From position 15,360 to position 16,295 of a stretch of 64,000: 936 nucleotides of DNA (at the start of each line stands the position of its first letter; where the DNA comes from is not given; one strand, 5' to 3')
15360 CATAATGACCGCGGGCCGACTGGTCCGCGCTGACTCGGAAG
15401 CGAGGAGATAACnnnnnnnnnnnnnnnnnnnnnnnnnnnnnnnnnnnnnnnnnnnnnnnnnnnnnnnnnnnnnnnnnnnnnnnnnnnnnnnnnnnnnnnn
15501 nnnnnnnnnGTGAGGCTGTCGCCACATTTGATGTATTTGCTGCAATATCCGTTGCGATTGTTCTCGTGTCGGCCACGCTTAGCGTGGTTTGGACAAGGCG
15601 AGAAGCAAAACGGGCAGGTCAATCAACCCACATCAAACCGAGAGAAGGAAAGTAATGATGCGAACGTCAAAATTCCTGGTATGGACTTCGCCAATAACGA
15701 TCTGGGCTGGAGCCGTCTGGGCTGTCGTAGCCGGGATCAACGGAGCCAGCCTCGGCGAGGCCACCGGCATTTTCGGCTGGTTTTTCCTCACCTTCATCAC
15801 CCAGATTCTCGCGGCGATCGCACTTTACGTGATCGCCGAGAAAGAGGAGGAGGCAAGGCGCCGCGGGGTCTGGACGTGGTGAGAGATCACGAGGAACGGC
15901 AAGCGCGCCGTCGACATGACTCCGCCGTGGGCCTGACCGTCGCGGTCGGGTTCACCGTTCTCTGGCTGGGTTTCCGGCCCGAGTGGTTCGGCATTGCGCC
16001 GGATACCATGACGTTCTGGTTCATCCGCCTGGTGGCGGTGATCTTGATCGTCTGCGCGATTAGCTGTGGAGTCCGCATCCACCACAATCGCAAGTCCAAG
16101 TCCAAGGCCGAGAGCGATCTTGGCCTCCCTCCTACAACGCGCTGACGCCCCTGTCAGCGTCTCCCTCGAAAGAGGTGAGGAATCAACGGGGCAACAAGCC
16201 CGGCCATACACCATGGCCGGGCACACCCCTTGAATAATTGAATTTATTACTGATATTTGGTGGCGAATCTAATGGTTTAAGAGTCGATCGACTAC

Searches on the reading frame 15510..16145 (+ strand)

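Call 104: search_protein_families(library=pfam, proteins=[window:15510-16145:+], max_evalue=0.01)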
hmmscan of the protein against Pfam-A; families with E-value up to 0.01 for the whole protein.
window:15510-16145:+ (211 aa): 1 family
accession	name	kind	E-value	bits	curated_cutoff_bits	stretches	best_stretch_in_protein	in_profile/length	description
PF06532.16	NrsF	-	0.0014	18.9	26.8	1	132-192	15-74/204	Negative regulator of sigma F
